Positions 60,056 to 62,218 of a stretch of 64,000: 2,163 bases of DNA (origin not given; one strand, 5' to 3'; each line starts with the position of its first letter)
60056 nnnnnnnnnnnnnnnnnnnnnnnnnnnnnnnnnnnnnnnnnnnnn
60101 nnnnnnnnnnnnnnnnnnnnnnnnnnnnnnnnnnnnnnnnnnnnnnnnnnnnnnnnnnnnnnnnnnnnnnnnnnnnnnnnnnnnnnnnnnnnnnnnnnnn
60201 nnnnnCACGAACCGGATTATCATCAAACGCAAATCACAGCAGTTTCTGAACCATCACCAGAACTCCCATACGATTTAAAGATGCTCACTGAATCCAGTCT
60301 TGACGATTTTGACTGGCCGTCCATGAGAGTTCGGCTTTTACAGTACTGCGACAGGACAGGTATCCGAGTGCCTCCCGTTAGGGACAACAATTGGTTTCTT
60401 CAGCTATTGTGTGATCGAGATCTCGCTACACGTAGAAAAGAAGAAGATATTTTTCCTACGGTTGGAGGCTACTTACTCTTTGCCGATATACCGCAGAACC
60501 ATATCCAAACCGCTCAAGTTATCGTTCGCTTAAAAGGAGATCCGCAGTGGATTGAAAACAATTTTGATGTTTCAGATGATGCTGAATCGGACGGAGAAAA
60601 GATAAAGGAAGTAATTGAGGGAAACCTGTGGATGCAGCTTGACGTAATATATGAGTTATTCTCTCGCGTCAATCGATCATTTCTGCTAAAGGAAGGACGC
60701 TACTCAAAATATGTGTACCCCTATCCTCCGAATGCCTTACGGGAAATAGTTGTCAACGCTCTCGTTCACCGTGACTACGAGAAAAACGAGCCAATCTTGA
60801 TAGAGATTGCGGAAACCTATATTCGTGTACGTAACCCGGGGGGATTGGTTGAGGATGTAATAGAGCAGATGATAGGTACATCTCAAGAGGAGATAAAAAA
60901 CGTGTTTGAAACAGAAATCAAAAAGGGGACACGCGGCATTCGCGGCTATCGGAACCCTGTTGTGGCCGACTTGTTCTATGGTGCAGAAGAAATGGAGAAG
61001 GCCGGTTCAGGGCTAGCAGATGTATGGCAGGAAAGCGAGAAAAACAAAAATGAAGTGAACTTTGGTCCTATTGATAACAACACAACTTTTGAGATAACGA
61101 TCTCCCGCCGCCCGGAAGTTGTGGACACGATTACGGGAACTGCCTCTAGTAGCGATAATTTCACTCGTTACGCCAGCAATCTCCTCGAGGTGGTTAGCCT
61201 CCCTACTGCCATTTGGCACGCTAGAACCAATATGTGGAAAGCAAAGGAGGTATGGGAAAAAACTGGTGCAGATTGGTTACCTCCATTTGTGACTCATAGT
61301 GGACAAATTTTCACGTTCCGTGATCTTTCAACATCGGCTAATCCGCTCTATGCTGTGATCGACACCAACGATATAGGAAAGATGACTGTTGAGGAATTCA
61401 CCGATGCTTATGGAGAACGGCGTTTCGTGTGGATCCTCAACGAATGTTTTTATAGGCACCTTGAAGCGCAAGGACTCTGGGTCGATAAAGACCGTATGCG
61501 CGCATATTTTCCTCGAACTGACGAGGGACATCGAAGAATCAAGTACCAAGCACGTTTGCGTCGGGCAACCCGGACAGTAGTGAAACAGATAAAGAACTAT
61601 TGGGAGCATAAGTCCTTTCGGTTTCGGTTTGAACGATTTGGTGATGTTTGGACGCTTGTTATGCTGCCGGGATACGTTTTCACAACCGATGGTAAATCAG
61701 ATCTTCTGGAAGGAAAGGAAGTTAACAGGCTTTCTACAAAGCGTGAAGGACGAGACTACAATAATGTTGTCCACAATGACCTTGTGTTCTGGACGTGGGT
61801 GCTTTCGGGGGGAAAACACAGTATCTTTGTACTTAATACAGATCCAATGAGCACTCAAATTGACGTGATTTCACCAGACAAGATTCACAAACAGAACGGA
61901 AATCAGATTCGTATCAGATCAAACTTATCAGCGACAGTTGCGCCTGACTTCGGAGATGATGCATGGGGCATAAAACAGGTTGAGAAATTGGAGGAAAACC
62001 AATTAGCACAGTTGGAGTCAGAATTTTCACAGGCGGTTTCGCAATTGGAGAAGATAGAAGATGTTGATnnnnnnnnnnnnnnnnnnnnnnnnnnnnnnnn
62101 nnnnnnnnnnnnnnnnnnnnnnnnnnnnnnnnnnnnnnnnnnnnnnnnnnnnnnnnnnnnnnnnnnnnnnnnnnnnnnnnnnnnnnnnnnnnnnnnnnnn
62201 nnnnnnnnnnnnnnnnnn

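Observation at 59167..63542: Short pAgo coupled to an extended SIR2 - Schlafen/AlbA_2 - HATPase_c_4 - (APAZ-sized) partner: a non-canonical SPARSA-like system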

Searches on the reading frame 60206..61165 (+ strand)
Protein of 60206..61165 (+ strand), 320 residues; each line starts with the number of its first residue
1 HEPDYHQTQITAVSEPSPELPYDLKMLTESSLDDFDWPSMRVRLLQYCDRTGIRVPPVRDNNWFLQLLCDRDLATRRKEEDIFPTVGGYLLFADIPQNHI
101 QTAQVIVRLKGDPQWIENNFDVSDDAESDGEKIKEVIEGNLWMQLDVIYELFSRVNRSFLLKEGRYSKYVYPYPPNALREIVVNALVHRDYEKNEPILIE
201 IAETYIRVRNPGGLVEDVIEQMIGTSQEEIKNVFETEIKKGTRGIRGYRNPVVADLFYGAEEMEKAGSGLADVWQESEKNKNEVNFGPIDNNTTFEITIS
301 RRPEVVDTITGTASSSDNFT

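Call 16: search_protein_families(library=pfam, proteins=[window:60206-61165:+], max_evalue=10)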
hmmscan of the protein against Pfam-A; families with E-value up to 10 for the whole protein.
window:60206-61165:+ (320 aa): 2 families
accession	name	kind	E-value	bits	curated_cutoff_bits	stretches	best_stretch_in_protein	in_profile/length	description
PF13749.12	HATPase_c_4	-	1.6e-07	31.6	26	1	196-298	3-88/89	Putative ATP-dependent DNA helicase recG C-terminal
PF02518.31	HATPase_c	-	0.12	13.3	26.4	1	177-241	9-72/111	Histidine kinase-, DNA gyrase B-, and HSP90-like ATPase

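Call 26: search_protein_representatives(protein=window:60218-61165:+)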
Query: 316 residues. Proteins with E-value up to 0.001 (for the whole library): 1287; up to 1e-10: 102; up to 1e-30: 46. The best 150 are listed.
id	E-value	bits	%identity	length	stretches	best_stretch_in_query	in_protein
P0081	3.9e-133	459.7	67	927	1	2-316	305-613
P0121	2.8e-73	263.1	47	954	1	12-310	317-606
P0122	1.3e-67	244.5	47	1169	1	11-310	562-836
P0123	1.2e-65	238.0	45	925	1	17-310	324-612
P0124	8.0e-64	232.1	42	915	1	16-310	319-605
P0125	5.4e-62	226.0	44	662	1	17-311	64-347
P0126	1.3e-61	224.8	53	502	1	11-231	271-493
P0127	1.4e-61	224.7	44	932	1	15-311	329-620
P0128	6.1e-61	222.6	47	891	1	9-310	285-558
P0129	9.1e-61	222.0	45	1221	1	14-310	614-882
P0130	1.5e-60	221.3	45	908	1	15-311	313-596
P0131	1.8e-60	221.0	46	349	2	130-310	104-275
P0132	6.0e-60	219.3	43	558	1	16-312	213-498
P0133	2.3e-59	217.4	41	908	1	18-314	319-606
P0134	3.9e-59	216.7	47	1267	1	12-310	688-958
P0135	1.7e-58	214.5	47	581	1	12-312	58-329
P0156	7.5e-39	150.0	44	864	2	124-311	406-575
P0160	2.2e-34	135.3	39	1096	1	19-312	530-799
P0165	5.6e-32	127.5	43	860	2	125-314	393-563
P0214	4.4e-12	62.1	35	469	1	30-267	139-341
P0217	1.9e-11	60.0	37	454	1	40-279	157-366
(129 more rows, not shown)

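Call 27: search_protein_families(library=pfam, proteins=[P0122, P0129, P0134, P0160, P0125, P0135, P0156, P0165, P0214, P0217], max_evalue=0.001)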
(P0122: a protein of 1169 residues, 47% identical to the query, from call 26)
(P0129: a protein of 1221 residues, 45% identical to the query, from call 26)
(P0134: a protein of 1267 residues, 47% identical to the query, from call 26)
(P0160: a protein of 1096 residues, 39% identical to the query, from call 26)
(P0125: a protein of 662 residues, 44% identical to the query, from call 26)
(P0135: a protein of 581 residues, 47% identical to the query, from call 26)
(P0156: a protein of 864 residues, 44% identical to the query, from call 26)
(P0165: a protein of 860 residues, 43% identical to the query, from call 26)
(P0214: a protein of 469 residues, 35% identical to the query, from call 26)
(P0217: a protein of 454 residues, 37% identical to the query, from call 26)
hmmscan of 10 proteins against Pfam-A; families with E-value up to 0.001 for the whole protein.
P0122 (1169 aa): 2 families
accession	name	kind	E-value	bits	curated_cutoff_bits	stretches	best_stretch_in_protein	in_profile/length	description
PF13749.12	HATPase_c_4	-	7.2e-08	32.8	26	1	725-805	3-74/89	Putative ATP-dependent DNA helicase recG C-terminal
PF13289.12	SIR2_2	-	0.00061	20.3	24.5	0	385-506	2-123/141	SIR2-like domain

P0129 (1221 aa): 3 families
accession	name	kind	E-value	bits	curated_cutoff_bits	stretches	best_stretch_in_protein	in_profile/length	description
PF01048.26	PNP_UDP_1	-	3.1e-19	69.7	25.1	1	16-253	3-231/233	Phosphorylase superfamily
PF13749.12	HATPase_c_4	-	3.6e-08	33.7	26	1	771-866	3-88/89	Putative ATP-dependent DNA helicase recG C-terminal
PF13289.12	SIR2_2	-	2.9e-06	27.9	24.5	1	434-553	2-121/141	SIR2-like domain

P0134 (1267 aa): 3 families
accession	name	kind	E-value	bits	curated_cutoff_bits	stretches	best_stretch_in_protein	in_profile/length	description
PF13749.12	HATPase_c_4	-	4.1e-07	30.3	26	1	848-942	6-88/89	Putative ATP-dependent DNA helicase recG C-terminal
PF00149.33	Metallophos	-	2.7e-06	28.4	21.5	1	9-259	4-190/191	Calcineurin-like phosphoesterase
PF13289.12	SIR2_2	-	0.00048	20.7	24.5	0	512-623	8-118/141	SIR2-like domain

P0160 (1096 aa): 4 families
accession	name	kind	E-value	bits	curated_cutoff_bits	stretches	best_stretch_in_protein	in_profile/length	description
PF13365.12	Trypsin_2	-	6.1e-11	43.7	27.6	1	22-176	1-144/144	Trypsin-like peptidase domain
PF13749.12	HATPase_c_4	-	2e-06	28.1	26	1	688-782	3-89/89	Putative ATP-dependent DNA helicase recG C-terminal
PF13289.12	SIR2_2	-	9.1e-06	26.3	24.5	1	343-467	2-121/141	SIR2-like domain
PF00089.32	Trypsin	-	0.00061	20.1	20.6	0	15-168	20-187/220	Trypsin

P0125 (662 aa): 1 family
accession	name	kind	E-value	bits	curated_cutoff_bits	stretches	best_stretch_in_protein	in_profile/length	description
PF13749.12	HATPase_c_4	-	2.1e-09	37.7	26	1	238-331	6-89/89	Putative ATP-dependent DNA helicase recG C-terminal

P0135 (581 aa): 1 family
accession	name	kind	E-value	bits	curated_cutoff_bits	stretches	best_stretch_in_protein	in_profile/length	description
PF13749.12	HATPase_c_4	-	0.00014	22.2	26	1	254-294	33-73/89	Putative ATP-dependent DNA helicase recG C-terminal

P0156 (864 aa): 2 families
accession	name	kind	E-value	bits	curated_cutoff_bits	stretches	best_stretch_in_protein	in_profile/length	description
PF13749.12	HATPase_c_4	-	2e-10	41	26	1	473-541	3-72/89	Putative ATP-dependent DNA helicase recG C-terminal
PF13289.12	SIR2_2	-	4e-10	40.4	24.5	1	149-273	2-127/141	SIR2-like domain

P0165 (860 aa): 2 families
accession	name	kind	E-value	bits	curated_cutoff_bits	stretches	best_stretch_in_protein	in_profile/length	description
PF13749.12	HATPase_c_4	-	6.8e-12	45.7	26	1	459-530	3-76/89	Putative ATP-dependent DNA helicase recG C-terminal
PF13289.12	SIR2_2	-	2e-07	31.7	24.5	1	133-249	2-118/141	SIR2-like domain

P0214 (469 aa): 5 families
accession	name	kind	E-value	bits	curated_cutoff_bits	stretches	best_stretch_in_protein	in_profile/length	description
PF13749.12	HATPase_c_4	-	2.3e-22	79.2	26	1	287-368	5-89/89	Putative ATP-dependent DNA helicase recG C-terminal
PF04326.19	SLFN_AlbA_2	-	2.7e-19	70.3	25.3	1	13-116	1-118/118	Schlafen, AlbA_2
PF14947.12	HTH_45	-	6.2e-05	23.4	25.5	1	407-468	10-67/77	Winged helix-turn-helix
PF02082.26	Rrf2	-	0.00071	20.2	30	0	407-448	13-55/132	Iron-dependent Transcriptional regulator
PF08279.18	HTH_11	-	0.00074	19.8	25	0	407-447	5-46/55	HTH domain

P0217 (454 aa): 7 families
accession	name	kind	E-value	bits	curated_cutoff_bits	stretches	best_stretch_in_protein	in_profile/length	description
PF13749.12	HATPase_c_4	-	7.3e-20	71.2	26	1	299-378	4-87/89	Putative ATP-dependent DNA helicase recG C-terminal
PF04326.19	SLFN_AlbA_2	-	3.3e-18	66.8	25.3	1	19-122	1-117/118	Schlafen, AlbA_2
PF08279.18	HTH_11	-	1.1e-06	28.8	25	1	395-434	1-40/55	HTH domain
PF01047.28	MarR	-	8e-06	26.1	24.6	1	392-442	1-50/59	MarR family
PF13412.12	HTH_24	-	4.5e-05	23.4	21.9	1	392-435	1-43/48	Winged helix-turn-helix DNA-binding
PF09339.16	HTH_IclR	-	0.0001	22.5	22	1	395-439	4-48/52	IclR helix-turn-helix domain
PF12802.13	MarR_2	-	0.0005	20.6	27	0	393-442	4-53/61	MarR family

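Call 31: predict_structure(alignment_id=A1)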
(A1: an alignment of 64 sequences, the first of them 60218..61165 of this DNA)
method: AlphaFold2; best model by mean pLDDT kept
length: 316 residues; sequences in the alignment: 64
mean_pLDDT: 81.0   pTM: 0.80
mean pLDDT of the five models: 81.0, 78.5, 77.9, 75.9, 68.5
residues with pLDDT >= 90: 124; 70-90: 126; 50-70: 51; < 50: 15
segments of 3 or more residues with pLDDT < 50: 1-13
pLDDT, mean of each block of 10 residues (from residue 1): 34 68 93 95 92 91 95 85 96 91 86 72 59 93 89 68 71 87 90 90 91 83 81 75 85 79 74 86 90 83 54 59
secondary structure, 60 per line:
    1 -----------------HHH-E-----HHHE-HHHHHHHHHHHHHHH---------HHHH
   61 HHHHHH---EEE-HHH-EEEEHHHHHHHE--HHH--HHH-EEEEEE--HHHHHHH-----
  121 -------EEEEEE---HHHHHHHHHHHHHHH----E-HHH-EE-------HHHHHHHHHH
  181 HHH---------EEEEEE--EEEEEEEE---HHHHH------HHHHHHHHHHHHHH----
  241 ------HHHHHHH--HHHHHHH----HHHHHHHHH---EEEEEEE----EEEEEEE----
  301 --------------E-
elements in order: H33-47 H57-66 E70-72 E78-81 H82-88 E101-106 H109-115 E128-133 H137-151 H171-183 E193-198 E201-208 H212-216 H223-236 H247-253 H256-262 H267-275 E279-285 E290-296

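Call 37: fold_search(model_id=the predicted structure, library=pdb)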
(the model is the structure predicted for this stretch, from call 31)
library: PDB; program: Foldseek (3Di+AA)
matches with E <= 10: 295; with E <= 0.001: 4
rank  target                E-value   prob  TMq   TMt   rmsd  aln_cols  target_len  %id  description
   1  3lmm_C                5.4e-10  1.00  0.50  0.35   5.5       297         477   19  Crystal Structure of the DIP2311 protein from Corynebacterium diphtheriae, Northeast Structural Genomics Consortium Ta (released 2010-02-16)
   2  3lmm_B                2.5e-09  1.00  0.50  0.31   5.6       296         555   18  Crystal Structure of the DIP2311 protein from Corynebacterium diphtheriae, Northeast Structural Genomics Consortium Ta (released 2010-02-16)
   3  3lmm_A                2.7e-09  1.00  0.50  0.34   6.5       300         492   18  Crystal Structure of the DIP2311 protein from Corynebacterium diphtheriae, Northeast Structural Genomics Consortium Ta (released 2010-02-16)
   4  3lmm_D                1.5e-08  1.00  0.49  0.30   6.0       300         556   19  Crystal Structure of the DIP2311 protein from Corynebacterium diphtheriae, Northeast Structural Genomics Consortium Ta (released 2010-02-16)
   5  4biw_A                1.8e-03  0.84  0.21  0.25  14.1       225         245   16  Crystal structure of CpxAHDC (hexagonal form) (released 2014-02-12)
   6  4biv_A                2.0e-03  0.89  0.20  0.23  13.8       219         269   14  Crystal structure of CpxAHDC (trigonal form) (released 2014-02-12)
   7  7zp0_E                2.0e-03  0.84  0.25  0.32  13.0       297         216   14  Crystal structure of CusS histidine kinase catalytic core from Escherichia coli (released 2022-08-31)
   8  4biu_E                2.6e-03  0.69  0.20  0.25  14.4       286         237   13  Crystal structure of CpxAHDC (orthorhombic form 1) (released 2014-02-12)
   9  5lfk_B                2.9e-03  0.92  0.21  0.27   9.9       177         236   15  Crystal structure of CpxAHDC (hemiphosphorylated form) (released 2017-06-07)
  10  4cb0_A                3.9e-03  0.69  0.19  0.24  14.0       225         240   15  Crystal structure of CpxAHDC in complex with ATP (hexagonal form) (released 2014-02-12)
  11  4biu_A                4.4e-03  0.91  0.22  0.26  10.2       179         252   17  Crystal structure of CpxAHDC (orthorhombic form 1) (released 2014-02-12)
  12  4biw_B                5.3e-03  0.90  0.22  0.27   9.6       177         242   19  Crystal structure of CpxAHDC (hexagonal form) (released 2014-02-12)
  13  9epn_A                5.3e-03  0.60  0.23  0.25  14.4       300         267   11  Crystal structure of HprS histidine kinase cytoplasmic fragment from Escherichia coli (released 2025-01-22)
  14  4biu_D                5.9e-03  0.89  0.22  0.26  10.0       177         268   18  Crystal structure of CpxAHDC (orthorhombic form 1) (released 2014-02-12)
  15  4biz_C                5.9e-03  0.80  0.21  0.26  13.2       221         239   15  Crystal structure of CpxAHDC (orthorhombic form 2) (released 2014-04-23)
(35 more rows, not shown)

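Call 39: find_encoding_contigs(protein=P0129, flank=5000, max_places=2)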
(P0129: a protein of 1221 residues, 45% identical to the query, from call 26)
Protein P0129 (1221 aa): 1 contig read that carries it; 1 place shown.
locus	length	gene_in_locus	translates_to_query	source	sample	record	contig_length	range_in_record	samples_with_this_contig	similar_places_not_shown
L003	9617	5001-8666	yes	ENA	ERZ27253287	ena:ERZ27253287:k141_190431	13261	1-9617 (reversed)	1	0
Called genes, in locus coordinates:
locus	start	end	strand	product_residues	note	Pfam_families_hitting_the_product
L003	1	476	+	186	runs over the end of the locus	PF13412:HTH_24 (faint)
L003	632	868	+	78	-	PF09954:DUF2188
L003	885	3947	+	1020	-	PF00656:Peptidase_C14, PF00270:DEAD, PF00271:Helicase_C (weak)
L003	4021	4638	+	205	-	-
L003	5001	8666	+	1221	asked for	PF01048:PNP_UDP_1, PF13289:SIR2_2 (weak), PF13749:HATPase_c_4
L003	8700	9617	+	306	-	?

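Call 75: find_encoding_contigs(protein=P0125, flank=4000, max_places=2)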
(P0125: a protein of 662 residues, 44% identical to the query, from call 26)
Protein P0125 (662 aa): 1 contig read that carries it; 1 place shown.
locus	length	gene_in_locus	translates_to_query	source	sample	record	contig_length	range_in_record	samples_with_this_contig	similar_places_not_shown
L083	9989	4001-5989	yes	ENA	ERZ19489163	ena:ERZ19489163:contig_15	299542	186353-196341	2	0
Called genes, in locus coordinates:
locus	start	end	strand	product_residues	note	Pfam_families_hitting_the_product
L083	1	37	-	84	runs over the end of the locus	-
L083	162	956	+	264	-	-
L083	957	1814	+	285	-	PF08843:AbiEii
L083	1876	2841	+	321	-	PF13289:SIR2_2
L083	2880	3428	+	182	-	PF13384:HTH_23 (weak), PF13518:HTH_28 (weak), PF13565:HTH_32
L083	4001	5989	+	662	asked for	PF13749:HATPase_c_4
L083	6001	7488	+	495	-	-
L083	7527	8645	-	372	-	-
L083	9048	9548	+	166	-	PF04002:RadC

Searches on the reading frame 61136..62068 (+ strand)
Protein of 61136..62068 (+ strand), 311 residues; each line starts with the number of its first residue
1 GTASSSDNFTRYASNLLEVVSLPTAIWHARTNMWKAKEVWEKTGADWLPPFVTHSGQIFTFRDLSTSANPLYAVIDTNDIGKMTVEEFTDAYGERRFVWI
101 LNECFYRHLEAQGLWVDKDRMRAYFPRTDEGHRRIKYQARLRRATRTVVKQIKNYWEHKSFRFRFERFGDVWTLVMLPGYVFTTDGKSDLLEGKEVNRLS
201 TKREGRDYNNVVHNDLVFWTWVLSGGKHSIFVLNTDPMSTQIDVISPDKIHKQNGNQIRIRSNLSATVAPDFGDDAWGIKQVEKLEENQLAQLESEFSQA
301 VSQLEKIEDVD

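Call 16: search_protein_families(library=pfam, proteins=[window:61136-62068:+], max_evalue=10)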
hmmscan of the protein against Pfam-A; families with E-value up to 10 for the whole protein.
window:61136-62068:+ (311 aa): 2 families
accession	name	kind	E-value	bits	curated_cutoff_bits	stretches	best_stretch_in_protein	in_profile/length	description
PF11525.13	CopK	-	0.24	11.5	23.8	1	175-201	36-63/70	Copper resistance protein K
PF08134.16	cIII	-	0.64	10.3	25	1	121-137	11-27/37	cIII protein family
